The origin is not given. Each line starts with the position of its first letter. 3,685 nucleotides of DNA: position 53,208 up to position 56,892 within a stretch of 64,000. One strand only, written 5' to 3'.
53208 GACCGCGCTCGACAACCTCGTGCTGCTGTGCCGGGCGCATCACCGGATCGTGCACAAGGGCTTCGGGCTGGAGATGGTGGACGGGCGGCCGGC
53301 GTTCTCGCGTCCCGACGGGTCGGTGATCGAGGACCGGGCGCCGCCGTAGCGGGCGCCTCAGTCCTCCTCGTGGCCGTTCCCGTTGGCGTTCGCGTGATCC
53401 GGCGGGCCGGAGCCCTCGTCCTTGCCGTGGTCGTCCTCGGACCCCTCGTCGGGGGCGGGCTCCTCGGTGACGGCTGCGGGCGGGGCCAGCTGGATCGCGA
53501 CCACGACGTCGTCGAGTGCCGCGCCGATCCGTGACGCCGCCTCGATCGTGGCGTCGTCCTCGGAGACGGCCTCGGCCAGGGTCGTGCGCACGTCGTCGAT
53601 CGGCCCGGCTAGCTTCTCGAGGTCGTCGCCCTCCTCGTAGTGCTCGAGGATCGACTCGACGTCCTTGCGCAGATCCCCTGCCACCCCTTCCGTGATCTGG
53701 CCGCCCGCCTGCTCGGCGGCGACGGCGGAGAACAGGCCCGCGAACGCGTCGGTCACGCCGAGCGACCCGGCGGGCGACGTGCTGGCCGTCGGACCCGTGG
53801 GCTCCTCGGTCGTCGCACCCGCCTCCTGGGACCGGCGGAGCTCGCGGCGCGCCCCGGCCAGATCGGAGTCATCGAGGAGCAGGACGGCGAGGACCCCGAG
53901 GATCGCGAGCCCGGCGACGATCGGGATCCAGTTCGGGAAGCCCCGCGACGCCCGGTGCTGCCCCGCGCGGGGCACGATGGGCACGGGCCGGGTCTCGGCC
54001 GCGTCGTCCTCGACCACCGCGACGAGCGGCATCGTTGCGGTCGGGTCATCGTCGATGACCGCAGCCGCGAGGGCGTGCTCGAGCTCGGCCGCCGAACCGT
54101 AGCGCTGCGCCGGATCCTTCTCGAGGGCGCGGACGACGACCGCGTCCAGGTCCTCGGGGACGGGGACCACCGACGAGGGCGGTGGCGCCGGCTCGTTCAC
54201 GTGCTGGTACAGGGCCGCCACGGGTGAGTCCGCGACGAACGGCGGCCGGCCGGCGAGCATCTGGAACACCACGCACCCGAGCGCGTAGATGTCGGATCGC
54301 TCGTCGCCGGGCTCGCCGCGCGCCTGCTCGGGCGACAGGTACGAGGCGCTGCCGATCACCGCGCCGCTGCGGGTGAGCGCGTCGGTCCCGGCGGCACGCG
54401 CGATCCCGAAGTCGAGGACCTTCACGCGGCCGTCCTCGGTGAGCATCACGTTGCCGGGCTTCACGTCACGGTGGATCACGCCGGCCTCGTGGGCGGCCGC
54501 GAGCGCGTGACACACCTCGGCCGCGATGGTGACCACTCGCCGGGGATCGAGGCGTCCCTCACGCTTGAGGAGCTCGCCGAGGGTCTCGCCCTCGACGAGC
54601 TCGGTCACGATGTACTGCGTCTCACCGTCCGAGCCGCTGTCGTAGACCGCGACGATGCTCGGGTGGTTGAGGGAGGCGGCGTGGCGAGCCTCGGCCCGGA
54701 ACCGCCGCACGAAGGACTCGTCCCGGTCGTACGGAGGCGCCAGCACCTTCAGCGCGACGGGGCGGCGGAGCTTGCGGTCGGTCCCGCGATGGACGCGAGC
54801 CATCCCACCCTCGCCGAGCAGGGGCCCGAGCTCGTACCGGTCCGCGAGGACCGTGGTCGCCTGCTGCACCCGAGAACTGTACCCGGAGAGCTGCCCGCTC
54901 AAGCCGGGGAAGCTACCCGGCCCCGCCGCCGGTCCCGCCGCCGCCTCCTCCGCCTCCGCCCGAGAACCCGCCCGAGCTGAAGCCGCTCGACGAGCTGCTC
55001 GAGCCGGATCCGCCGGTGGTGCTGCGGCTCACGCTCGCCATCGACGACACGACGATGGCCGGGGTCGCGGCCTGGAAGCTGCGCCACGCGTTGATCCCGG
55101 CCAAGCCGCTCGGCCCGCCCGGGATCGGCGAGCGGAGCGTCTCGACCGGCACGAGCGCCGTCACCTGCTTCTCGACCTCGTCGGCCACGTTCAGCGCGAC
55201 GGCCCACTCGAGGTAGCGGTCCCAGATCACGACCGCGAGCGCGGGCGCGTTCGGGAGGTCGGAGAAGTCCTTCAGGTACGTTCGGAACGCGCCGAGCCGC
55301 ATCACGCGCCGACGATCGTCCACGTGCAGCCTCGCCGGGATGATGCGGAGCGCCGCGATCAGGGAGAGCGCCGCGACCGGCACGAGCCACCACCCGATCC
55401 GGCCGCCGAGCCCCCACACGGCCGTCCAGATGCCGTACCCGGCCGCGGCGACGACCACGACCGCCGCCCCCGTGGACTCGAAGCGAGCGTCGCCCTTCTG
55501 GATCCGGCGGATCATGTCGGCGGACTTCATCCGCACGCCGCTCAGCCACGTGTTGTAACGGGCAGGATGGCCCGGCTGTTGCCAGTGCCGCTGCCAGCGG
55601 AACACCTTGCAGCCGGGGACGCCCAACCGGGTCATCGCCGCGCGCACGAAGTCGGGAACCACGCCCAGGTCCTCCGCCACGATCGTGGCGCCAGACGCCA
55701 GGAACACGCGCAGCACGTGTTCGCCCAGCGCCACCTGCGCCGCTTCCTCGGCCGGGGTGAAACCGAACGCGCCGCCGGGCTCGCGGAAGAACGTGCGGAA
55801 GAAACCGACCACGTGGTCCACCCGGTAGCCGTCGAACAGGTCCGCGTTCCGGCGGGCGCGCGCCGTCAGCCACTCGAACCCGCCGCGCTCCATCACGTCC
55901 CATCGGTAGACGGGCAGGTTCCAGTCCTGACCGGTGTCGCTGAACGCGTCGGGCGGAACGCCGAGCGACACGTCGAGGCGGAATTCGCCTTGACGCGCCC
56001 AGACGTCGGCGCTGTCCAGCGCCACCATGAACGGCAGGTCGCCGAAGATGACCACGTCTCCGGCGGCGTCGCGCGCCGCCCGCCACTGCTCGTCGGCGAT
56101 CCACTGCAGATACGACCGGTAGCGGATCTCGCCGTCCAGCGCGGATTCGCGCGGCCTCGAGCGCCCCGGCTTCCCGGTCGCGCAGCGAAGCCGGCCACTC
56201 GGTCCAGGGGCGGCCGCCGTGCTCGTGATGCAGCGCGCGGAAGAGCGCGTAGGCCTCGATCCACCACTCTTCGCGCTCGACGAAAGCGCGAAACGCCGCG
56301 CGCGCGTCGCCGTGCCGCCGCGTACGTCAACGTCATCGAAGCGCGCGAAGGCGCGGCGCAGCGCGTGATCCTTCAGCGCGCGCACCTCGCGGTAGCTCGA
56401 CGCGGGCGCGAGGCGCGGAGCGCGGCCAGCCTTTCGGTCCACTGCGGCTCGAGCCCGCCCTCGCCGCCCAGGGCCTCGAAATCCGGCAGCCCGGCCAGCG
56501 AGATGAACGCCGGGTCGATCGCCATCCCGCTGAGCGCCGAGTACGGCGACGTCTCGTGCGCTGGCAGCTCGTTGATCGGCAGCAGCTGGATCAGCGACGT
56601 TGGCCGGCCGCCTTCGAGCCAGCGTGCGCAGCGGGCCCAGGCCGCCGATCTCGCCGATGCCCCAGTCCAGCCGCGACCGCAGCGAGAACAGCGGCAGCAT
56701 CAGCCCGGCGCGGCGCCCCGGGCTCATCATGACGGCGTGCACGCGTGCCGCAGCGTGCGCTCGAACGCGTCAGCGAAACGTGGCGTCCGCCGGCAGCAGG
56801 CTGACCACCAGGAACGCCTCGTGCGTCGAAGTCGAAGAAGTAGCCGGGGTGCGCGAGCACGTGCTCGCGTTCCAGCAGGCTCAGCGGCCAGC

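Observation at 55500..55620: Two genes are truncated against each other in one open frame, a junction that looks chimeric or recombinant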

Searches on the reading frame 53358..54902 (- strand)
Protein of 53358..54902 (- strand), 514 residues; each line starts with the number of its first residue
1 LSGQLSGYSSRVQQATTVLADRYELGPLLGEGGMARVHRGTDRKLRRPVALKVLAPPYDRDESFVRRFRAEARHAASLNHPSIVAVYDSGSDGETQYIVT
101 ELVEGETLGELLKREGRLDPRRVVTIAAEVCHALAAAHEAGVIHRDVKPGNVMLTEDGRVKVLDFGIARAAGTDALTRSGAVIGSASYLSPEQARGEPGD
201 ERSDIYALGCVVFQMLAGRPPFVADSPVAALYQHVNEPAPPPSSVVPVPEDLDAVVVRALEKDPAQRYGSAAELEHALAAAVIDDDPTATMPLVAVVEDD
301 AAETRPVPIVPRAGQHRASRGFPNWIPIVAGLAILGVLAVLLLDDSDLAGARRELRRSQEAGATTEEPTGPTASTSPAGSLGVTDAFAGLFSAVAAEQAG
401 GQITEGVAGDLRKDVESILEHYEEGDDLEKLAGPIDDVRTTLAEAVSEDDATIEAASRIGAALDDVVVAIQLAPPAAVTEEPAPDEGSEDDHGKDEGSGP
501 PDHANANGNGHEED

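Call 4: search_protein_families(library=pfam, proteins=[window:53358-54902:-], max_evalue=0.01)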
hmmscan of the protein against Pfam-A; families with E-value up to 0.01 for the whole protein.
window:53358-54902:- (514 aa): 5 families
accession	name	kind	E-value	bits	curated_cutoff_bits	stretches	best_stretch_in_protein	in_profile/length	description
PF00069.31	Pkinase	-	5.4e-48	164.1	31.7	1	23-276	1-260/263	Protein kinase domain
PF07714.23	PK_Tyr_Ser-Thr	-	1.8e-30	106.6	23.1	1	27-267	5-248/258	Protein tyrosine and serine/threonine kinase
PF03109.22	ABC1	-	8.3e-09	35.4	22.9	1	64-171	116-217/244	ABC1 atypical kinase-like domain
PF01636.29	APH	-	1.7e-07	31.7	23.2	1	132-169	159-198/239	Phosphotransferase enzyme family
PF06293.20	Kdo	-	0.0016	18.4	21.3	1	74-166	69-167/207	Lipopolysaccharide kinase (Kdo/WaaP) family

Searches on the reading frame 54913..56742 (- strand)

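Call 4: search_protein_families(library=pfam, proteins=[window:54913-56742:-], max_evalue=0.01)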
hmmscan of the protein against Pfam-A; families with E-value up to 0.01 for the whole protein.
window:54913-56742:- (609 aa): 2 families
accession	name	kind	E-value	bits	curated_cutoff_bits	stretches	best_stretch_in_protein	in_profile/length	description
PF02446.23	Glyco_hydro_77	-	5e-57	194.2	25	1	193-397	155-368/465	4-alpha-glucanotransferase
PF20990.2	DUF2207_C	-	1.2e-14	55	33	1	418-526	132-246/247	Predicted membrane protein (DUF2207) C-terminal domain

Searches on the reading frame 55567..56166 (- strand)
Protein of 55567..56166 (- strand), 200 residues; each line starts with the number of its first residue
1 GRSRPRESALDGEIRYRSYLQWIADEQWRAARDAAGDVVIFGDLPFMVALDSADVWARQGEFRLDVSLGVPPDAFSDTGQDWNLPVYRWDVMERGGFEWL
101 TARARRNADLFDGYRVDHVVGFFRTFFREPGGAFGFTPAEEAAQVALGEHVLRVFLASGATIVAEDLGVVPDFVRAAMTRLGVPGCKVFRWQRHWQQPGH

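Call 15: find_related_loci(query=window:55567-56166:-, collection=genome_contigs, flank=6000)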
Query window:55567-56166:- (200 aa) in genome_contigs; peptide patterns used: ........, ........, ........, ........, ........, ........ (x = any residue, [..] = any of these).
214 stretches matched a pattern; 128 encode a relative of the query (tblastn E <= 1e-3); the best 80 are kept; 80 distinct loci.
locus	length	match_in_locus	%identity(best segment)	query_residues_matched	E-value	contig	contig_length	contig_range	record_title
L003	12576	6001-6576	69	10-200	3e-83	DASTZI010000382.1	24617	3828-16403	MAG TPA_asm: Vicinamibacterales bacterium isolate SMAG_U2464 k141_1761194, whole genome shotgun sequence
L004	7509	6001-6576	68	10-200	5e-83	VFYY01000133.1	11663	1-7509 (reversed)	MAG: Acidimicrobiia bacterium isolate K_Offshore_120m_m2_006 K_Offshore_120m_m2_006_Ga0194131_10010120, whole genome sho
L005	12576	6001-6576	65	10-200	1e-81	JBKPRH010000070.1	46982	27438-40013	MAG: Acidobacteriota bacterium isolate GS_EKS_MAG_00054 GS_EKS_000001740055, whole genome shotgun sequence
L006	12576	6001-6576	67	10-200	1e-81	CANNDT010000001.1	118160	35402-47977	MAG: Acidobacteria bacterium isolate ZH-3nov15-179 genome assembly, contig: ZH-3nov15-C47, whole genome shotgun sequence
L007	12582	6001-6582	66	8-200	1e-81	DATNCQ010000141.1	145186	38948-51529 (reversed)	MAG TPA_asm: Vicinamibacterales bacterium isolate SMAG_U11218 k141_161938, whole genome shotgun sequence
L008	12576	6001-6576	65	10-200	1e-81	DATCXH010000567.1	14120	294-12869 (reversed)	MAG TPA_asm: Vicinamibacterales bacterium isolate SMAG_U7434 k141_532076, whole genome shotgun sequence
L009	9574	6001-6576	68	10-200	2e-80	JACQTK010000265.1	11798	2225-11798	MAG: Acidobacteria bacterium isolate NC_groundwater_1409_Ag_S-0.65um_68_39 S_p65_S5_coassembly_k141_4586507, whole genom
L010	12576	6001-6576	66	10-200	4e-80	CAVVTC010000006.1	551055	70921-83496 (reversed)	MAG: uncultured Acidobacteriota bacterium isolate MFD02840.bin.2.88 genome assembly, contig: contig_16057, whole genome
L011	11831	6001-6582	64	8-200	3e-79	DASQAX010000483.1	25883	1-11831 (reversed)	MAG TPA_asm: Vicinamibacterales bacterium isolate SMAG_U11656 k141_1355239, whole genome shotgun sequence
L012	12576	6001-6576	66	10-200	3e-79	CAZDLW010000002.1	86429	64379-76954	MAG TPA_asm: uncultured Bifidobacteriaceae bacterium isolate SRP217488_co1_159 genome assembly, contig: NODE_47_length_8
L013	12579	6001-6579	65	9-200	7e-79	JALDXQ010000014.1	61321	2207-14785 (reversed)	MAG: Acidobacteriota bacterium isolate MCT-CON-06 NODE_22_length_61321_cov_7.681602, whole genome shotgun sequence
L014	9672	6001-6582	62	7-200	1e-78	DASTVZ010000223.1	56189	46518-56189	MAG TPA_asm: Vicinamibacterales bacterium isolate SMAG_U2373 k141_1540942, whole genome shotgun sequence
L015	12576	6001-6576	64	10-200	1e-78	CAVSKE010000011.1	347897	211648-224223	MAG: uncultured Acidobacteriota bacterium isolate MFD02360.bin.2.183 genome assembly, contig: contig_16357, whole genome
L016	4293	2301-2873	66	10-200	2e-78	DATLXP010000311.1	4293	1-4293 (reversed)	MAG TPA_asm: Vicinamibacterales bacterium isolate SMAG_U13249 k141_333082, whole genome shotgun sequence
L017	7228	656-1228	62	10-200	2e-77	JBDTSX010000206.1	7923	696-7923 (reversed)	MAG: Acidobacteriota bacterium isolate cluster3_bin.282 NODE_45164_length_7923_cov_5.499619, whole genome shotgun sequen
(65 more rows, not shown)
